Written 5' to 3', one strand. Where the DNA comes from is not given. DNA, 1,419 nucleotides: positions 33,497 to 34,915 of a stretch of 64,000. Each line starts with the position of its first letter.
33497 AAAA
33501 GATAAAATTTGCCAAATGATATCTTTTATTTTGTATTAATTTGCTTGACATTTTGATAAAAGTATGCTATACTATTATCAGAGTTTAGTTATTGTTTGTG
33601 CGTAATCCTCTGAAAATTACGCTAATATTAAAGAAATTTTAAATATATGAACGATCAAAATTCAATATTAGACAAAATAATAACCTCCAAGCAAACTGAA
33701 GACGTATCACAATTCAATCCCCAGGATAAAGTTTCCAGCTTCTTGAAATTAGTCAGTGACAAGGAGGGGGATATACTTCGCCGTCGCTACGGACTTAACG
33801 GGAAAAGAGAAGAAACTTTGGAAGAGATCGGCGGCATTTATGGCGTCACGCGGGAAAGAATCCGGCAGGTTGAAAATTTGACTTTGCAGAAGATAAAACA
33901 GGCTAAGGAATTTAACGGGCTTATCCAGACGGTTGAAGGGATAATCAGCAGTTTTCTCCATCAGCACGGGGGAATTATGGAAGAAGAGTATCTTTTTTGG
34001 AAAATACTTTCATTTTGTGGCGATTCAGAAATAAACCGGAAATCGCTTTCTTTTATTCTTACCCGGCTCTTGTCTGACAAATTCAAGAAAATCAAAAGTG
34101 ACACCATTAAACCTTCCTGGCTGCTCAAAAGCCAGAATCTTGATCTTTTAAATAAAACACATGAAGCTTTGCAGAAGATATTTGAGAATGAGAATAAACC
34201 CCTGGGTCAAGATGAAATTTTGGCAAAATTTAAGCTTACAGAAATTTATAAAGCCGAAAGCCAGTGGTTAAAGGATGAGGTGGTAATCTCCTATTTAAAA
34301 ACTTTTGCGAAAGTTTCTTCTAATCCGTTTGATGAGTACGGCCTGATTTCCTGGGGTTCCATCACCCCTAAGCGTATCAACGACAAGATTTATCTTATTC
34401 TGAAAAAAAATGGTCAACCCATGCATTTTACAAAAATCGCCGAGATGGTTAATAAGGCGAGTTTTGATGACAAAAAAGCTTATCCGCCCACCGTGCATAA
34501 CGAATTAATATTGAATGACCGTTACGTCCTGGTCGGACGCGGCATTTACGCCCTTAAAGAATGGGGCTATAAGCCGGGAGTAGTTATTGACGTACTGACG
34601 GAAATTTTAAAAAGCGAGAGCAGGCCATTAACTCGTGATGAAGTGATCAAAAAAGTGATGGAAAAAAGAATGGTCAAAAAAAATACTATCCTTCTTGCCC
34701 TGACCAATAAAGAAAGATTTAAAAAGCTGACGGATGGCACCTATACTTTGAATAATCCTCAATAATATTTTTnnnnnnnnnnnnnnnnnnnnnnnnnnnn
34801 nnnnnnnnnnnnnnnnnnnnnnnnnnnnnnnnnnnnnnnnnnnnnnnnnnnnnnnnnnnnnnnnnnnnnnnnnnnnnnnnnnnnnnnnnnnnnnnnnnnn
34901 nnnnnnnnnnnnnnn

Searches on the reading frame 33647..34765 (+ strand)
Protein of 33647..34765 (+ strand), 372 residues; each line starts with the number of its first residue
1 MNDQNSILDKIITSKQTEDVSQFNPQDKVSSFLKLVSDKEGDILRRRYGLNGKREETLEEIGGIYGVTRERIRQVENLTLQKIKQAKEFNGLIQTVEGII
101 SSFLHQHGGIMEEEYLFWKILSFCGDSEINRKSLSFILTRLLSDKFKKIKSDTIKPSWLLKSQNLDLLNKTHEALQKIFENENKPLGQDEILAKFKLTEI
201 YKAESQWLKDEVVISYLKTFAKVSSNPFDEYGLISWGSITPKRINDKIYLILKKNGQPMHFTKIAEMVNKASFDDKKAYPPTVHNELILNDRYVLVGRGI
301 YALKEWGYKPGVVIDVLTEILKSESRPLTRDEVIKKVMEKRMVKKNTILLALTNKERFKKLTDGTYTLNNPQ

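Call 16: search_protein_families(library=pfam, proteins=[window:33647-34765:+])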
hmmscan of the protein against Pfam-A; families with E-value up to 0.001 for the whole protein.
window:33647-34765:+ (372 aa): 2 families
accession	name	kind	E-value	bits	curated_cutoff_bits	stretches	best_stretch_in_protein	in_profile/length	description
PF04545.22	Sigma70_r4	-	8.3e-11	41.7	24.1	1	36-84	5-49/50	Sigma-70, region 4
PF05066.19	HARE-HTH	-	3e-09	37.6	25.9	0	249-284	8-45/71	HB1, ASXL, restriction endonuclease HTH domain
